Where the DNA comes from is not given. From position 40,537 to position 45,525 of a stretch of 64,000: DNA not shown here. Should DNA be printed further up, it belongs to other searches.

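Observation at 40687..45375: Giant MPTR-type repeat protein with a Sec signal peptide and no PE/PPE domain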

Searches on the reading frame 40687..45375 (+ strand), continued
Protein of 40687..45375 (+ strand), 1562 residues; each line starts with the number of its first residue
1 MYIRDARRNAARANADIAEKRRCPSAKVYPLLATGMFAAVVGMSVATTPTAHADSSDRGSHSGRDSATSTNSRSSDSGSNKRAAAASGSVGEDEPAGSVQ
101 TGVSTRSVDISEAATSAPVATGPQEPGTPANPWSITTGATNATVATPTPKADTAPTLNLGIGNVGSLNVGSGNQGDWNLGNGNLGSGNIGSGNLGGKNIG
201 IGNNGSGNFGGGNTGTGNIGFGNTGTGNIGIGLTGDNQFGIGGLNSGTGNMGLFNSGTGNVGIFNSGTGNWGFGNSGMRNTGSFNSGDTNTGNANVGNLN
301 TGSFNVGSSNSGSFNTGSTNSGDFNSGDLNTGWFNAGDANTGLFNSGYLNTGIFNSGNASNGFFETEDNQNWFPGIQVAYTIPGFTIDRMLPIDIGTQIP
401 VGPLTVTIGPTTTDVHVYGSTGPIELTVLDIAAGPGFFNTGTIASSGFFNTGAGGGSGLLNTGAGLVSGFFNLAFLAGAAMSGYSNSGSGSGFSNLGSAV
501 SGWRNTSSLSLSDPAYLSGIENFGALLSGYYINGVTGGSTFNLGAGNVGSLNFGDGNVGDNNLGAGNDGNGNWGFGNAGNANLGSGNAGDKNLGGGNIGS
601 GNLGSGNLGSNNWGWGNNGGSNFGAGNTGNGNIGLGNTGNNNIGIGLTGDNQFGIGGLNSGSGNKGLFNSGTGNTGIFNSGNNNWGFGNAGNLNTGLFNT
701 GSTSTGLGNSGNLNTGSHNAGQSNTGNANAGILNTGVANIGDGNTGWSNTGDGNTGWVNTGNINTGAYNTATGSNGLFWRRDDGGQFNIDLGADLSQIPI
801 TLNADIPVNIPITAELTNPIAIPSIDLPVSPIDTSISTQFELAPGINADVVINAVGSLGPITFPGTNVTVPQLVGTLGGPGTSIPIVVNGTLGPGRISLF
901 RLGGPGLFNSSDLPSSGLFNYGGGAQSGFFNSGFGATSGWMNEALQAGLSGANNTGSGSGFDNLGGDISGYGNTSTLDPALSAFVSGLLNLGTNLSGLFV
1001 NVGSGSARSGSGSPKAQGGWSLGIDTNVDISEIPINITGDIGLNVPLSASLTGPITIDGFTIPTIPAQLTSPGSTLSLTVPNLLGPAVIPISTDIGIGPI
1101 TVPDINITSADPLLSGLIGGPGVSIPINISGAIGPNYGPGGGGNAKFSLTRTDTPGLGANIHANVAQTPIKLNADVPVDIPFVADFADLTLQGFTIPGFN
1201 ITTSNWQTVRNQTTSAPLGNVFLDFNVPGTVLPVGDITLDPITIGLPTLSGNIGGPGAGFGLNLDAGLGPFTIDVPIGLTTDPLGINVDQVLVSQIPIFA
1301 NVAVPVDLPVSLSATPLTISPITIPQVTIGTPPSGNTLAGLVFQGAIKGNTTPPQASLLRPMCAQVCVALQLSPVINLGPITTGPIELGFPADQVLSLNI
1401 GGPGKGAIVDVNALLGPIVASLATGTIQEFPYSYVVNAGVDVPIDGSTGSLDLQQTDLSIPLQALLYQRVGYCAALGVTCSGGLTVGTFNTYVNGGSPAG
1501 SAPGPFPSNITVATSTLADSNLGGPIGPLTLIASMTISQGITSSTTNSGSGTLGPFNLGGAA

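Call 21: find_encoding_contigs(protein=P0023, flank=10000, max_places=2)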
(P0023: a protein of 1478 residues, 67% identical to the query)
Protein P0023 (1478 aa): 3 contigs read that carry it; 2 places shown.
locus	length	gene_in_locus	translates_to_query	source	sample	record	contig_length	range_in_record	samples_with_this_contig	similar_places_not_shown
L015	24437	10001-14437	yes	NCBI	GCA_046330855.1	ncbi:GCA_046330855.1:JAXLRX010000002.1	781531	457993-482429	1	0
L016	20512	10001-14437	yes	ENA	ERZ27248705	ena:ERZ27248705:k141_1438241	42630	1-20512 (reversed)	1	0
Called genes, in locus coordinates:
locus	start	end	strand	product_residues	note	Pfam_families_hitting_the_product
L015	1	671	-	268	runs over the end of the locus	PF00005:ABC_tran, PF02463:SMC_N (faint), PF13304:AAA_21 (faint)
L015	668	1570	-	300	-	PF01297:ZnuA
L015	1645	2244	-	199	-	PF00440:TetR_N, PF17925:TetR_C_20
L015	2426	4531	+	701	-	PF02771:Acyl-CoA_dh_N, PF00441:Acyl-CoA_dh_1, PF02770:Acyl-CoA_dh_M, PF00441:Acyl-CoA_dh_1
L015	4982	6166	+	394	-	PF02771:Acyl-CoA_dh_N (weak), PF08028:Acyl-CoA_dh_2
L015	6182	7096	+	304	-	PF12146:Hydrolase_4, PF00561:Abhydrolase_1, PF12697:Abhydrolase_6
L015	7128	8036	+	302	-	PF22632:BphC_D1, PF18029:Glyoxalase_6 (faint), PF00903:Glyoxalase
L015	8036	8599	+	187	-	PF01613:Flavin_Reduct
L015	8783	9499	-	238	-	PF00561:Abhydrolase_1, PF12146:Hydrolase_4, PF12697:Abhydrolase_6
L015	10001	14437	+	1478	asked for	PF01469:Pentapeptide_2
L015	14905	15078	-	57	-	-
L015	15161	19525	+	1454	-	-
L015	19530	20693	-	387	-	PF00155:Aminotran_1_2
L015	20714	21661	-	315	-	PF02771:Acyl-CoA_dh_N, PF00441:Acyl-CoA_dh_1, PF08028:Acyl-CoA_dh_2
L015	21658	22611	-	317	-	PF02771:Acyl-CoA_dh_N, PF00441:Acyl-CoA_dh_1, PF08028:Acyl-CoA_dh_2 (weak)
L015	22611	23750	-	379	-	PF02771:Acyl-CoA_dh_N, PF02770:Acyl-CoA_dh_M, PF00441:Acyl-CoA_dh_1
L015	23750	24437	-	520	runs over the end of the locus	PF00501:AMP-binding, PF13193:AMP-binding_C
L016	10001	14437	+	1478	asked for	PF01469:Pentapeptide_2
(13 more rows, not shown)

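Call 22: find_encoding_contigs(protein=P0007, flank=10000, max_places=2)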
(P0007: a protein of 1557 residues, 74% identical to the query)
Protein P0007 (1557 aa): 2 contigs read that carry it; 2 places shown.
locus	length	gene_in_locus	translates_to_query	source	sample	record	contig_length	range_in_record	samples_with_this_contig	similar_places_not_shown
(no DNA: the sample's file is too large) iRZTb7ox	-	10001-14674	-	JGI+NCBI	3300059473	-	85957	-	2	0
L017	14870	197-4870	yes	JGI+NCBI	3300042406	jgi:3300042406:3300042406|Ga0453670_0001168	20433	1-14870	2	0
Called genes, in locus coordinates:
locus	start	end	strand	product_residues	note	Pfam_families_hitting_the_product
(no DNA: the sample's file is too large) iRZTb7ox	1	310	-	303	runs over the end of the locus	PF01297:ZnuA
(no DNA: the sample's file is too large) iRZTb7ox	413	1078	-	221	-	PF00440:TetR_N, PF17925:TetR_C_20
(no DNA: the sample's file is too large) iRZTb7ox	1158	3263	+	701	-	PF02771:Acyl-CoA_dh_N, PF00441:Acyl-CoA_dh_1, PF02771:Acyl-CoA_dh_N (weak), PF02770:Acyl-CoA_dh_M, PF00441:Acyl-CoA_dh_1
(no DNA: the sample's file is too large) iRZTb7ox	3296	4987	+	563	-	PF02776:TPP_enzyme_N, PF00205:TPP_enzyme_M, PF02775:TPP_enzyme_C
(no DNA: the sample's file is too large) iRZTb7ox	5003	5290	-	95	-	PF00111:Fer2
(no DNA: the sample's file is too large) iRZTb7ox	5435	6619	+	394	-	PF08028:Acyl-CoA_dh_2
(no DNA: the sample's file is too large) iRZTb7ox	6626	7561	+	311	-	PF00561:Abhydrolase_1, PF12146:Hydrolase_4, PF12697:Abhydrolase_6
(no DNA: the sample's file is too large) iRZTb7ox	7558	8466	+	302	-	PF22632:BphC_D1, PF00903:Glyoxalase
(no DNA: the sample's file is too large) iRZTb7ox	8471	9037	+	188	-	PF01613:Flavin_Reduct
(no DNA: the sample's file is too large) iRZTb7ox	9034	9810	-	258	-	PF00561:Abhydrolase_1, PF12146:Hydrolase_4, PF12697:Abhydrolase_6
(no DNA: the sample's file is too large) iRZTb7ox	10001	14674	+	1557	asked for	PF01469:Pentapeptide_2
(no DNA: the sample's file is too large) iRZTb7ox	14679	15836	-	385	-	PF00155:Aminotran_1_2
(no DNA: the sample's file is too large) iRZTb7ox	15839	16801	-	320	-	PF02771:Acyl-CoA_dh_N, PF00441:Acyl-CoA_dh_1, PF08028:Acyl-CoA_dh_2 (weak)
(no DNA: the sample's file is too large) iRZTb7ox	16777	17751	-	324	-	PF02771:Acyl-CoA_dh_N, PF00441:Acyl-CoA_dh_1, PF08028:Acyl-CoA_dh_2 (weak)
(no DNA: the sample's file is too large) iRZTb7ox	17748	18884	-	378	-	PF02771:Acyl-CoA_dh_N, PF02770:Acyl-CoA_dh_M, PF00441:Acyl-CoA_dh_1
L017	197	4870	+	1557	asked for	PF01469:Pentapeptide_2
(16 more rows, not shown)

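Call 23: find_encoding_contigs(protein=P0017, flank=10000, max_places=2)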
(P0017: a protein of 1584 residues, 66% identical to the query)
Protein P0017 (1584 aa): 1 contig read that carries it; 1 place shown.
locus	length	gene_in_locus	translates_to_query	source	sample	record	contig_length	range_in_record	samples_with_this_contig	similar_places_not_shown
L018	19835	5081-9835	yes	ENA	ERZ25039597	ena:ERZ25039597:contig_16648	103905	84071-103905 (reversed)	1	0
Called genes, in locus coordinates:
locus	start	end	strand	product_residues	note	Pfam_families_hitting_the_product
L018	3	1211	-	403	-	?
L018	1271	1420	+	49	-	-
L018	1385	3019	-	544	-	PF05787:PhoX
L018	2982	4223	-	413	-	PF21526:PGRS (faint)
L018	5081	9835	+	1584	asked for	PF01469:Pentapeptide_2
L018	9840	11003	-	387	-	PF00155:Aminotran_1_2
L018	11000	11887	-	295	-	PF02771:Acyl-CoA_dh_N (weak), PF00441:Acyl-CoA_dh_1, PF08028:Acyl-CoA_dh_2 (weak)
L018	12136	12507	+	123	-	-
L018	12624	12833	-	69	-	PF02771:Acyl-CoA_dh_N (weak)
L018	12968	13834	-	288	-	-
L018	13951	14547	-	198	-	-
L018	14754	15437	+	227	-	-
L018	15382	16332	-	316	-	-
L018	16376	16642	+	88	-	-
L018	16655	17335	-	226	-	-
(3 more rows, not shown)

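Call 24: find_encoding_contigs(protein=P0002, flank=10000, max_places=3)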
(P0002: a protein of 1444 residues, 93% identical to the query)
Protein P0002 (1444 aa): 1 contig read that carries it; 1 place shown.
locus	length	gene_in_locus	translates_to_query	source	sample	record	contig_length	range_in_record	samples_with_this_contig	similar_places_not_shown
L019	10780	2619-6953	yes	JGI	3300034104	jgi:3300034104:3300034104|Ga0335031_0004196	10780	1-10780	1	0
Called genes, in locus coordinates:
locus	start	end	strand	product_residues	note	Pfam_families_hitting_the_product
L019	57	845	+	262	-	PF00106:adh_short, PF13561:adh_short_C2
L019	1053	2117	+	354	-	PF03824:NicO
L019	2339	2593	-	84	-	-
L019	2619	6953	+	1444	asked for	PF01469:Pentapeptide_2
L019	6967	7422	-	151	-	PF01475:FUR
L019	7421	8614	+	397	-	PF03824:NicO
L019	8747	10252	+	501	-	PF03055:RPE65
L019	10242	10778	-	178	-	?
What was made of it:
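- Tried and rejected: Only L019 (93% identical) shares the SDR-NicO-[gene]-Fur-NicO-RPE65 order (call 24).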

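Call 51: list_cluster_members(proteins=[P0005, P0008, P0015, P0024, P0084, P0085, P0086, P0001, P0007, P0033])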
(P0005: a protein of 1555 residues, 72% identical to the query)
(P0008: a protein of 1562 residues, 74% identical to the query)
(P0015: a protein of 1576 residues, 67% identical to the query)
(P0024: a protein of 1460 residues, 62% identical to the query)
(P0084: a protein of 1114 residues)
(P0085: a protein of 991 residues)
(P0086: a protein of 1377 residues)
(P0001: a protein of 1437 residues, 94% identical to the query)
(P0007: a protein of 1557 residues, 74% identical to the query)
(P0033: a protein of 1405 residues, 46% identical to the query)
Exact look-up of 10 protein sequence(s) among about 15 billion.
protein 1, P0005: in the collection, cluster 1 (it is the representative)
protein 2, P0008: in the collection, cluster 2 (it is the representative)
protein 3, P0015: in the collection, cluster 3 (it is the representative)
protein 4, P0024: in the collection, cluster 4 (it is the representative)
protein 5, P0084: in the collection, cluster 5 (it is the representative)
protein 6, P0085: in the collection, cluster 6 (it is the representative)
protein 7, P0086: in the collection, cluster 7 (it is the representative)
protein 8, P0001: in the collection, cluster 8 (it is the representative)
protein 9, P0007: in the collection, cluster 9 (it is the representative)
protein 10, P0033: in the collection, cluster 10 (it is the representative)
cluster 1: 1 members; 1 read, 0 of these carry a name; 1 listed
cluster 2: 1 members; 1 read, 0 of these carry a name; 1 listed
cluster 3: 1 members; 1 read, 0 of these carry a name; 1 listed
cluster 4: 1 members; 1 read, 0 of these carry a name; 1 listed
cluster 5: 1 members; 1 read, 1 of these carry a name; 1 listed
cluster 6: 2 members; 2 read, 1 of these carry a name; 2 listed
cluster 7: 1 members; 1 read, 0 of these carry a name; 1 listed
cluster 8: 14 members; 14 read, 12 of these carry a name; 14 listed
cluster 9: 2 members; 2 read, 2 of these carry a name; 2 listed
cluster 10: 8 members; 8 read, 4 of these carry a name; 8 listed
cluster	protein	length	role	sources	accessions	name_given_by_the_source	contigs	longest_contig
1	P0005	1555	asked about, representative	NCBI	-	-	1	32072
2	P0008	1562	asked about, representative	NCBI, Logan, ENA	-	-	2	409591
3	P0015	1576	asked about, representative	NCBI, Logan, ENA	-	-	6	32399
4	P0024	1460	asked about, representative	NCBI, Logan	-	-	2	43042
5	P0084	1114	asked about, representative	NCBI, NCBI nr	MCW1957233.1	MAG: pentapeptide repeat-containing protein [Mycobacterium sp.] | pentapeptide repeat-containing protein [Mycobacterium sp.]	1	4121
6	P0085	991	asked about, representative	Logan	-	-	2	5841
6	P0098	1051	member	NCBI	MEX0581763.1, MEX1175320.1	MAG: pentapeptide repeat-containing protein [Mycobacterium sp.]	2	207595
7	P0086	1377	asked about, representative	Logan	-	-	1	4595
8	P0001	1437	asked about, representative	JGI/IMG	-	PPE-repeat protein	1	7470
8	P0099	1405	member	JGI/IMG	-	PPE-repeat protein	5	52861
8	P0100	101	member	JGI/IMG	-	hypothetical protein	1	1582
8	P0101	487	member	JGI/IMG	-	hypothetical protein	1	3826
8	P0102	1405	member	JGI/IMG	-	PPE-repeat protein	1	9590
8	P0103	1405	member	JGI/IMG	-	PPE-repeat protein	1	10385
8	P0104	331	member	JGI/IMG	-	hypothetical protein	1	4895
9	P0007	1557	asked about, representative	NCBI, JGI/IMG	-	PPE-repeat protein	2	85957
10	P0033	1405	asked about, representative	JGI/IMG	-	YVTN family beta-propeller protein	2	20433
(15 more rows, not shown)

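Call 53: search_protein_families(library=pfam, proteins=[P0026, L014:14765-18007:-, L015:15161-19525:+], max_evalue=0.01)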
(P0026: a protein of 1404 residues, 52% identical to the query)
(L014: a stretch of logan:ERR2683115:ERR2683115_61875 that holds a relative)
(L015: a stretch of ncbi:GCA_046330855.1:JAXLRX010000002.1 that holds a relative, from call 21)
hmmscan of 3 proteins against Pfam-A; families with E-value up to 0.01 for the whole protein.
P0026 (1404 aa): 1 family
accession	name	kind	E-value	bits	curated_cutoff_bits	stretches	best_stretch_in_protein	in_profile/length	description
PF01469.24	Pentapeptide_2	-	3.4e-90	296.1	26.4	16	702-740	2-40/40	Pentapeptide repeats (8 copies)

L014:14765-18007:- (1080 aa): 1 family
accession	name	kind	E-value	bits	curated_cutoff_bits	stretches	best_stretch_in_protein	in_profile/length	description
PF21526.2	PGRS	-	0.0023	18.7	27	1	272-312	19-59/73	PGRS repeats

L015:15161-19525:+ (1454 aa): 1 family
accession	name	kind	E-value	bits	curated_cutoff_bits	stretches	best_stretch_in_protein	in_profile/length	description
PF21526.2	PGRS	-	0.0057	17.4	27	1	106-148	18-60/73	PGRS repeats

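Call 70: search_solved_structures(query=window:40687-45375:+, max_evalue=0.01)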
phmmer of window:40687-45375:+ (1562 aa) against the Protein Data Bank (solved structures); distinct sequences matched with E-value up to 0.01: 0.
